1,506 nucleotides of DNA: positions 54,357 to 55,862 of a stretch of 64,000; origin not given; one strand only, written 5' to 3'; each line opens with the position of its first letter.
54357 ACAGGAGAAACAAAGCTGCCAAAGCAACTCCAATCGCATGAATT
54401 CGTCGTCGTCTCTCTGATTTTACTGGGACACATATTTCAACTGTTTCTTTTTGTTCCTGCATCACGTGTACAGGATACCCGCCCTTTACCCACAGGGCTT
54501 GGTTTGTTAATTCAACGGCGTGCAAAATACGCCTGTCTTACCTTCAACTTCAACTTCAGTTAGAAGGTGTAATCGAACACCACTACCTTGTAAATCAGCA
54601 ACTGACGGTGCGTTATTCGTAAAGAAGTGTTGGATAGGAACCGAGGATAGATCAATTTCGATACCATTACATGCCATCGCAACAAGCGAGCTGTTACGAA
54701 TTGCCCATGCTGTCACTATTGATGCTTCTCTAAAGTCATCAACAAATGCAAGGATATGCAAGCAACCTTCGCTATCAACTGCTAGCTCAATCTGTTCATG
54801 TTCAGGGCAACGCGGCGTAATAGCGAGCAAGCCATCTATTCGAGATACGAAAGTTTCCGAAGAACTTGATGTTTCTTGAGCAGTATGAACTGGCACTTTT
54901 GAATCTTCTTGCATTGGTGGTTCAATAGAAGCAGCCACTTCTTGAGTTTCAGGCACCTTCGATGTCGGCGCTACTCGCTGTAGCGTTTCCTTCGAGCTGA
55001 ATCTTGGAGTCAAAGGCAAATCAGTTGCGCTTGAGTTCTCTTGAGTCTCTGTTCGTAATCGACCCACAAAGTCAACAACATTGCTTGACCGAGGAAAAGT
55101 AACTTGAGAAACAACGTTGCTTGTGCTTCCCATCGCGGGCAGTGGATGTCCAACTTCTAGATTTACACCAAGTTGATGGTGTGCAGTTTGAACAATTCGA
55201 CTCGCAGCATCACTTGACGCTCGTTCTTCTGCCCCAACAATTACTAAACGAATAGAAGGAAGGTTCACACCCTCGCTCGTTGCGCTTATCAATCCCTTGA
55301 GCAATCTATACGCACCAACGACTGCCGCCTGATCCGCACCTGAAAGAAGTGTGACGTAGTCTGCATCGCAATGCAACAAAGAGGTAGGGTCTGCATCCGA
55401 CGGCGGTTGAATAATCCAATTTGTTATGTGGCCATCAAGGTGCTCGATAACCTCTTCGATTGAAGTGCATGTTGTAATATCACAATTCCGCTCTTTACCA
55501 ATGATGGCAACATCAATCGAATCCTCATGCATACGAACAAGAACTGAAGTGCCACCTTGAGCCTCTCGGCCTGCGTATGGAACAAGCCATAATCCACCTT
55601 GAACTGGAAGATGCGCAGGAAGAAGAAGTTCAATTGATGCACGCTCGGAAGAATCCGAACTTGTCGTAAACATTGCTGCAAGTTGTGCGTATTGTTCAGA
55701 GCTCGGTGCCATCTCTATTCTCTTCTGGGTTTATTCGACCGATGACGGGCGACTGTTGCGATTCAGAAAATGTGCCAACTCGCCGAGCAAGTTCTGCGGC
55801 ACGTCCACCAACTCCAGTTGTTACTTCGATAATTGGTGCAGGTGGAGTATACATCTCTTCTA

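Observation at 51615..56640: Six-gene translationally coupled operon: ParA-like ATPase, P-loop-less ParA-like partner, DUF2752, two paralogous lipoproteins, GT-B-like protein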

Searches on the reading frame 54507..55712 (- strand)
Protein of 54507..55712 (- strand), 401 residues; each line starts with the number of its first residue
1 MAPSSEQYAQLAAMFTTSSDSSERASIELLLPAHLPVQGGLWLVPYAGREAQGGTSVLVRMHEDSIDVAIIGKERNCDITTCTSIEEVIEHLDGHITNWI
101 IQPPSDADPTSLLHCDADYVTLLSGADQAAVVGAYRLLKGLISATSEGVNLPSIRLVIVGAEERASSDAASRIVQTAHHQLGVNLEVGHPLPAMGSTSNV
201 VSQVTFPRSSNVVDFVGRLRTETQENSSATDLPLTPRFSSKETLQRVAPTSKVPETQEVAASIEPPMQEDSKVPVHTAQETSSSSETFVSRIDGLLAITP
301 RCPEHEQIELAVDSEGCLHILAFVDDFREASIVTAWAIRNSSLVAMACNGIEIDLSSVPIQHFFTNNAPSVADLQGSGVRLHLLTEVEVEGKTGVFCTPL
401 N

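Call 3: search_protein_families(library=pfam, proteins=[window:54507-55712:-], max_evalue=0.01)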
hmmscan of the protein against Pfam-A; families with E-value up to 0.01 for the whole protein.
window:54507-55712:- (401 aa): 0 families

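Call 4: search_protein_families(library=ncbifam, proteins=[window:54507-55712:-], max_evalue=0.01)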
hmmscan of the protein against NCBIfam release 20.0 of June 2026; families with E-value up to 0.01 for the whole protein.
window:54507-55712:- (401 aa): 0 families

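Call 6: find_encoding_contigs(protein=window:54507-55712:-, flank=10000, max_places=6)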
Protein window:54507-55712:- (401 aa): 14 contigs read that carry it; 6 places shown.
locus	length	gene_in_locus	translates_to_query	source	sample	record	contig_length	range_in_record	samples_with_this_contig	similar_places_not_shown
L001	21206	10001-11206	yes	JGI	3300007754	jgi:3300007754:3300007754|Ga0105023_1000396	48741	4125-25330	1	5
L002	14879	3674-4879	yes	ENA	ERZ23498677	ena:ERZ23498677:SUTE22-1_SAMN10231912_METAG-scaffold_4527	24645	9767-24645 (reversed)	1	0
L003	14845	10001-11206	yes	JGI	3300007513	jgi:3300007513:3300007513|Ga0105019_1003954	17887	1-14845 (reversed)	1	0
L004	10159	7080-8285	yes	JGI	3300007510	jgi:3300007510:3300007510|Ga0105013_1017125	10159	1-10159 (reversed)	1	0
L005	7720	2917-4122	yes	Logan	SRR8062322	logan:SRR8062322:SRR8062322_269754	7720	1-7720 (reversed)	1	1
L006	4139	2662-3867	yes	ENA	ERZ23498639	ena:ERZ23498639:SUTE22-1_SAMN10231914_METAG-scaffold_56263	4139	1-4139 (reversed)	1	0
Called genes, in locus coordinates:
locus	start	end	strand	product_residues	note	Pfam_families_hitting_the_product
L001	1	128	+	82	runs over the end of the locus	-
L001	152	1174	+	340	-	PF02504:FA_synthesis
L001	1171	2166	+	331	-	PF00108:Thiolase_N, PF08545:ACP_syn_III, PF08541:ACP_syn_III_C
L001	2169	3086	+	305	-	PF00698:Acyl_transf_1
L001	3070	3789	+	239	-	-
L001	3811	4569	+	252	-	PF00106:adh_short, PF08659:KR, PF13561:adh_short_C2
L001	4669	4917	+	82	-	PF00550:PP-binding, PF14573:PP-binding_2 (weak)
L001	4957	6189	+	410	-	PF00109:ketoacyl-synt, PF02801:Ketoacyl-synt_C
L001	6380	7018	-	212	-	PF09411:PagL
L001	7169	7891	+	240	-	-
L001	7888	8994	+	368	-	PF00465:Fe-ADH (weak), PF13685:Fe-ADH_2, PF01761:DHQ_synthase, PF24621:DHQS_C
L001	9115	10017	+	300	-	PF01656:CbiA, PF06564:CBP_BcsQ, PF09140:MipZ (faint), PF13614:AAA_31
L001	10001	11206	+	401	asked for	-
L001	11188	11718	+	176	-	PF10825:DUF2752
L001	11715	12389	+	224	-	-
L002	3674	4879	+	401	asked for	-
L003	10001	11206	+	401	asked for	-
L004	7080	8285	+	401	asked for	-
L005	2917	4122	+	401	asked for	-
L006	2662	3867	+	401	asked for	-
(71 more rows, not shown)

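Call 7: find_homologous_proteins(query=window:54507-55712:-, max_evalue=0.001)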
Query window:54507-55712:- (401 aa): 106 proteins with E <= 0.001 among 8000 candidates.
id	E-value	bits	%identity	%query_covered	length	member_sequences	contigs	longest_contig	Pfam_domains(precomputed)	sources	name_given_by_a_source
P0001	2.4e-259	878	100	100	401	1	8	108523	-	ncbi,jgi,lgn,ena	-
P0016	3.0e-224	762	88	100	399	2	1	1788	-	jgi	jgi:hypothetical protein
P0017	2.5e-181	621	72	100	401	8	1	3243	-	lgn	-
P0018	4.0e-178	610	70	100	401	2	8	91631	-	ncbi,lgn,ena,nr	ncbi:MAG: hypothetical protein ISR75_02900 [Phycisphaerales bacterium]|nr:hypothetical protein [Plan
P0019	3.7e-163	561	66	100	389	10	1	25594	-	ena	-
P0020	1.7e-158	546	66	100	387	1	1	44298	-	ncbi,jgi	jgi:hypothetical protein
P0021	4.6e-157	541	64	100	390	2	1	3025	-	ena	-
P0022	9.1e-157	540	65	100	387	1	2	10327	-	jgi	jgi:hypothetical protein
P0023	8.6e-156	537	64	100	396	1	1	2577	-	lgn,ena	-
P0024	5.1e-155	534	64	100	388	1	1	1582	-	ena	-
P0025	7.1e-154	530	62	100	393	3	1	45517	-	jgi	jgi:hypothetical protein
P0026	1.5e-153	529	66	100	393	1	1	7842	-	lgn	-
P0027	7.3e-153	527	64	100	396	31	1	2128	-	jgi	jgi:hypothetical protein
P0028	2.1e-152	526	64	100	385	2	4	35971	-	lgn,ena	-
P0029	3.7e-152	525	64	100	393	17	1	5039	-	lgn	-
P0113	2.2e-54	203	33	99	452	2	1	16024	-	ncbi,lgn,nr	ncbi:MAG: hypothetical protein SYC29_05215 [Planctomycetota bacterium]|nr:hypothetical protein [Plan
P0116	2.9e-17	81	27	95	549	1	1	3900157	-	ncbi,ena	-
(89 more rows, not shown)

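Call 9: find_encoding_contigs(protein=P0116, flank=10000, max_places=2)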
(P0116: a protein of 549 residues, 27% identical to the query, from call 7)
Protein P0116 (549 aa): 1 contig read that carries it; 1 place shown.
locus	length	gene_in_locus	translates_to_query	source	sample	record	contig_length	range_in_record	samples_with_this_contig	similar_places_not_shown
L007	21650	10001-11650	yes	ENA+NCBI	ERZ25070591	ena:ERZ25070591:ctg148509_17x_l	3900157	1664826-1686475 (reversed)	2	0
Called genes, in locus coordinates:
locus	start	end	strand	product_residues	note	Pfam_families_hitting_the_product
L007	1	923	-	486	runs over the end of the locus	-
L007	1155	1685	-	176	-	PF14567:SUKH_5, PF09346:SMI1_KNR4, PF14568:SUKH_6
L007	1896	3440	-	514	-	PF13396:PLDc_N (weak), PF13091:PLDc_2, PF00614:PLDc (weak), PF13091:PLDc_2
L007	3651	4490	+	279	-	-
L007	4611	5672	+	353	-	PF06723:MreB_Mbl, PF25229:Salactin (weak), PF00022:Actin (weak), PF25216:Volactin (weak), PF22128:Alp7A_like_C (weak)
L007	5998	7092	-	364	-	PF02606:LpxK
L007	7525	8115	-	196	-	PF02545:Maf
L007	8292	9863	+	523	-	PF00142:Fer4_NifH (weak), PF01656:CbiA, PF02374:ArsA_ATPase (weak), PF06564:CBP_BcsQ, PF10609:ParA (weak), PF13614:AAA_31, PF02922:CBM_48 (weak), PF16561:AMPK1_CBM, +1 more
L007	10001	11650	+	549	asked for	-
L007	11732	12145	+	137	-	PF07784:DUF1622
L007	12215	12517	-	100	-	-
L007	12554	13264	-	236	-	PF02589:LUD_dom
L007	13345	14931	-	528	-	PF02589:LUD_dom, PF12838:Fer4_7 (faint), PF13187:Fer4_9 (faint), PF13237:Fer4_10 (faint), PF13183:Fer4_8, PF13534:Fer4_17 (weak), PF11870:LutB_C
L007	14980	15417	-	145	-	PF13366:PDDEXK_3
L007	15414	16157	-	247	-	PF02754:CCG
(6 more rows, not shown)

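Call 10: find_encoding_contigs(protein=P0113, flank=10000, max_places=2)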
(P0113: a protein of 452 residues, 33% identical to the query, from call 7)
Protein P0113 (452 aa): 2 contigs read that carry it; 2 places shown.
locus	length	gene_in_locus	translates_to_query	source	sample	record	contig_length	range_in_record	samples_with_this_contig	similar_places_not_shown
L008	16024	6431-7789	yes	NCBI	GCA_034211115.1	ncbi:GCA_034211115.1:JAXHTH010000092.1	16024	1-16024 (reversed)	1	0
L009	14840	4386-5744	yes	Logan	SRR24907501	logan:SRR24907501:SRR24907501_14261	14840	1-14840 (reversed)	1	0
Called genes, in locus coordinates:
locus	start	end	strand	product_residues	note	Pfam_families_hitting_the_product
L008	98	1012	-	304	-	PF01297:ZnuA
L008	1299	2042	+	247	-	-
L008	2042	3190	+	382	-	PF00465:Fe-ADH (weak), PF13685:Fe-ADH_2, PF01761:DHQ_synthase, PF24621:DHQS_C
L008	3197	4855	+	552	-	-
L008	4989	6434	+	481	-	PF00142:Fer4_NifH (faint), PF01656:CbiA, PF06564:CBP_BcsQ, PF09140:MipZ (faint), PF10609:ParA (faint), PF13614:AAA_31, PF16561:AMPK1_CBM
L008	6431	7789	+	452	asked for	-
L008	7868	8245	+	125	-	PF20114:DUF6504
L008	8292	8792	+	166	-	PF10825:DUF2752 (weak)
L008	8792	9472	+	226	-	-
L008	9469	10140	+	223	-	-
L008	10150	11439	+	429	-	PF13439:Glyco_transf_4 (faint), PF00534:Glycos_transf_1 (weak), PF13692:Glyco_trans_1_4 (weak)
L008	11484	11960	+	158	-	PF00583:Acetyltransf_1, PF13673:Acetyltransf_10 (faint), PF13508:Acetyltransf_7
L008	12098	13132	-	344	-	-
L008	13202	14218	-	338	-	-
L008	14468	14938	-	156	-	-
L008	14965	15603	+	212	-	PF07963:N_methyl (weak)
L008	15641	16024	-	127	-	PF00472:RF-1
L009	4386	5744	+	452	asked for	-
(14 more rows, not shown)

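Call 30: search_protein_families(library=pfam, proteins=[L008:4989-6434:+, L043:7932-9503:+, L055:7957-9696:+, L053:6918-9098:+, L038:3868-5388:+, L062:8246-9679:+, L037:508-1779:+, L043:9641-11290:+], max_evalue=0.01)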
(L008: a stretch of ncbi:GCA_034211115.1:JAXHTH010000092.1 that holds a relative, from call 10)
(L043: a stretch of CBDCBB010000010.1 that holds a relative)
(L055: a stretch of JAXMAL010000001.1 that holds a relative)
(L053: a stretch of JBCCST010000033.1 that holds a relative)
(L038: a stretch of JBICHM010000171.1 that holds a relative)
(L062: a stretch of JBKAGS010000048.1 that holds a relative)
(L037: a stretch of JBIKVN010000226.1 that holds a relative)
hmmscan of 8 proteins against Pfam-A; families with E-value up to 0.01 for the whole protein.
L008:4989-6434:+ (481 aa): 9 families
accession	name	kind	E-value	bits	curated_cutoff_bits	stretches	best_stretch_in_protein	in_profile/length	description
PF13614.12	AAA_31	-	1.3e-40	139.7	27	1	1-177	1-171/177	AAA domain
PF01656.29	CbiA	-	9.5e-18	64.8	25.4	1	4-231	1-123/125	CobQ/CobB/MinD/ParA nucleotide binding domain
PF06564.18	CBP_BcsQ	-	1.7e-16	60.9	21.3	1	1-252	1-232/234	Cellulose biosynthesis protein BcsQ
PF16561.11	AMPK1_CBM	-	4.8e-10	39.9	26.8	1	399-473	8-78/85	Glycogen recognition site of AMP-activated protein kinase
PF00142.24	Fer4_NifH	-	2.3e-07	31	25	1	4-44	3-42/271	4Fe-4S iron sulfur cluster binding proteins, NifH/frxC family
PF09140.17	MipZ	-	5.4e-06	26.3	20.7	1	3-41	2-40/262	ATPase MipZ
PF10609.15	ParA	-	9.1e-06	25.7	27.1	1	2-39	4-41/246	NUBPL iron-transfer P-loop NTPase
PF02374.21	ArsA_ATPase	-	0.00035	20.3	24.3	1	6-43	5-41/305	Anion-transporting ATPase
PF02922.24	CBM_48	-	0.0031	18.2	22.4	1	389-456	7-82/83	Carbohydrate-binding module 48 (Isoamylase N-terminal domain)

L043:7932-9503:+ (523 aa): 10 families
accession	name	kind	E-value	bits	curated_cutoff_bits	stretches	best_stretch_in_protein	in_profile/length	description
PF13614.12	AAA_31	-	4.4e-46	157.5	27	1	1-174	1-171/177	AAA domain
PF01656.29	CbiA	-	9.6e-21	74.5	25.4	1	4-230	1-125/125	CobQ/CobB/MinD/ParA nucleotide binding domain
PF06564.18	CBP_BcsQ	-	1.1e-14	55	21.3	1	1-251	1-234/234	Cellulose biosynthesis protein BcsQ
PF16561.11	AMPK1_CBM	-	1.3e-11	45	26.8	1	454-522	15-79/85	Glycogen recognition site of AMP-activated protein kinase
PF09140.17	MipZ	-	2.1e-10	40.8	20.7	2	3-41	2-40/262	ATPase MipZ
PF00142.24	Fer4_NifH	-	2.9e-07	30.7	25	1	7-83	5-80/271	4Fe-4S iron sulfur cluster binding proteins, NifH/frxC family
PF10609.15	ParA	-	1.5e-06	28.3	27.1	1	2-39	4-41/246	NUBPL iron-transfer P-loop NTPase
PF02922.24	CBM_48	-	1.2e-05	26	22.4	1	453-503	25-81/83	Carbohydrate-binding module 48 (Isoamylase N-terminal domain)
PF02374.21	ArsA_ATPase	-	1.3e-05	25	24.3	1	6-41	5-40/305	Anion-transporting ATPase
PF22058.2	X25_BaPul_like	-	0.00011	22.6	27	1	457-501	13-58/87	Pullulanase X25 domain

L055:7957-9696:+ (579 aa): 8 families
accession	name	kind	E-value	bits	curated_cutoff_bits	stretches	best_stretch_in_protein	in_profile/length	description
PF13614.12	AAA_31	-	2.2e-41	142.2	27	1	17-191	1-170/177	AAA domain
PF01656.29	CbiA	-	1e-16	61.5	25.4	1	20-248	1-125/125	CobQ/CobB/MinD/ParA nucleotide binding domain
PF16561.11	AMPK1_CBM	-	3.1e-10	40.5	26.8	1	505-579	10-80/85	Glycogen recognition site of AMP-activated protein kinase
PF09140.17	MipZ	-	4.6e-08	33.1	20.7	1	19-57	2-40/262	ATPase MipZ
PF06564.18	CBP_BcsQ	-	3e-07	30.7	21.3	1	17-268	1-233/234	Cellulose biosynthesis protein BcsQ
PF10609.15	ParA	-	3.6e-06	27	27.1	1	18-55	4-41/246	NUBPL iron-transfer P-loop NTPase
PF02374.21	ArsA_ATPase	-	0.0031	17.2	24.3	1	22-57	5-40/305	Anion-transporting ATPase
PF00142.24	Fer4_NifH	-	0.0082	16.1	25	0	23-59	5-41/271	4Fe-4S iron sulfur cluster binding proteins, NifH/frxC family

L053:6918-9098:+ (726 aa): 10 families
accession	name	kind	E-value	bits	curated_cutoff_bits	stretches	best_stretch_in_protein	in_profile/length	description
PF13614.12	AAA_31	-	5.4e-47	160.4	27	1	185-357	2-171/177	AAA domain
PF01656.29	CbiA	-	2.9e-20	72.9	25.4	1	187-413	1-125/125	CobQ/CobB/MinD/ParA nucleotide binding domain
PF06564.18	CBP_BcsQ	-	1.5e-15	57.8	21.3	1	187-434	4-234/234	Cellulose biosynthesis protein BcsQ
PF16561.11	AMPK1_CBM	-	1.6e-10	41.5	26.8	1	655-725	14-80/85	Glycogen recognition site of AMP-activated protein kinase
PF09140.17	MipZ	-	2.5e-10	40.6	20.7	2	186-224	2-40/262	ATPase MipZ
PF00142.24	Fer4_NifH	-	1.3e-07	31.9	25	1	190-447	5-259/271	4Fe-4S iron sulfur cluster binding proteins, NifH/frxC family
PF10609.15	ParA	-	2.3e-07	30.9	27.1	1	185-316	4-124/246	NUBPL iron-transfer P-loop NTPase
PF02922.24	CBM_48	-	5.6e-07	30.2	22.4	1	655-706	25-82/83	Carbohydrate-binding module 48 (Isoamylase N-terminal domain)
PF02374.21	ArsA_ATPase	-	9.8e-06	25.4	24.3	1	189-313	5-134/305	Anion-transporting ATPase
PF22058.2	X25_BaPul_like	-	0.00064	20.2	27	1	659-703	13-58/87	Pullulanase X25 domain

L038:3868-5388:+ (506 aa): 9 families
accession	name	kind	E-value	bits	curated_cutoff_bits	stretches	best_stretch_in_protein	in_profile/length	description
PF13614.12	AAA_31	-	5.8e-35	121.3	27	1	30-203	2-169/177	AAA domain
PF01656.29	CbiA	-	2.7e-17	63.3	25.4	1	32-261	1-125/125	CobQ/CobB/MinD/ParA nucleotide binding domain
PF16561.11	AMPK1_CBM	-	2.7e-11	43.9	26.8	1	420-494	12-82/85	Glycogen recognition site of AMP-activated protein kinase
PF06564.18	CBP_BcsQ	-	3e-11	43.8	21.3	1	32-275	4-227/234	Cellulose biosynthesis protein BcsQ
PF09140.17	MipZ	-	9e-08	32.2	20.7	1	31-69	2-40/262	ATPase MipZ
PF02922.24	CBM_48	-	4.1e-06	27.5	22.4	1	419-482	22-82/83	Carbohydrate-binding module 48 (Isoamylase N-terminal domain)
PF10609.15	ParA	-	5.2e-06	26.5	27.1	1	30-67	4-41/246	NUBPL iron-transfer P-loop NTPase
PF02374.21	ArsA_ATPase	-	6.4e-05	22.7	24.3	1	34-69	5-40/305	Anion-transporting ATPase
PF00142.24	Fer4_NifH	-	0.0001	22.3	25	0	35-72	5-42/271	4Fe-4S iron sulfur cluster binding proteins, NifH/frxC family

L062:8246-9679:+ (477 aa): 11 families
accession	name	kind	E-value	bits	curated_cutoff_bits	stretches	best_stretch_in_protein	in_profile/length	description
PF13614.12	AAA_31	-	3.8e-48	164.2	27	1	1-173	1-170/177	AAA domain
PF01656.29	CbiA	-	3.6e-20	72.6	25.4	1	4-230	1-125/125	CobQ/CobB/MinD/ParA nucleotide binding domain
PF06564.18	CBP_BcsQ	-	7.8e-14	52.2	21.3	1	1-249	1-232/234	Cellulose biosynthesis protein BcsQ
PF16561.11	AMPK1_CBM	-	2.2e-13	50.6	26.8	1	403-476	10-79/85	Glycogen recognition site of AMP-activated protein kinase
PF10609.15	ParA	-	2e-09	37.7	27.1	1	2-43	4-45/246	NUBPL iron-transfer P-loop NTPase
PF09140.17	MipZ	-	9.5e-09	35.4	20.7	1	3-40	2-39/262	ATPase MipZ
PF02922.24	CBM_48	-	3.6e-08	34.1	22.4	1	406-451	24-72/83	Carbohydrate-binding module 48 (Isoamylase N-terminal domain)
PF02374.21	ArsA_ATPase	-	3e-07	30.4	24.3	1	6-40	5-39/305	Anion-transporting ATPase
PF00142.24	Fer4_NifH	-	4.4e-06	26.8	25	1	7-77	5-74/271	4Fe-4S iron sulfur cluster binding proteins, NifH/frxC family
PF22058.2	X25_BaPul_like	-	0.00019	21.9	27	1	410-455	12-58/87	Pullulanase X25 domain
PF16575.11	CLP1_P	-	0.0064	16.8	26.6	0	13-40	5-32/188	mRNA cleavage and polyadenylation factor CLP1 P-loop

L037:508-1779:+ (423 aa): 0 families

L043:9641-11290:+ (549 aa): 0 families

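Call 66: search_protein_families(library=pfam, proteins=[L019:11169-12164:-], max_evalue=0.01)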
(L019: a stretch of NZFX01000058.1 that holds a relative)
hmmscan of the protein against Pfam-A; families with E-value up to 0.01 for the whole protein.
L019:11169-12164:- (331 aa): 1 family
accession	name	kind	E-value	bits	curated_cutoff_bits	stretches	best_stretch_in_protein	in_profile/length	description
PF01244.27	Peptidase_M19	-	1.8e-61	208.5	26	1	12-330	7-317/319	Membrane dipeptidase (Peptidase family M19)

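Call 74: search_protein_families(library=padloc, proteins=[window:54507-55712:-], max_evalue=0.01)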
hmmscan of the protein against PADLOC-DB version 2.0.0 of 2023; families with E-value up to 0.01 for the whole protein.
window:54507-55712:- (401 aa): 0 families
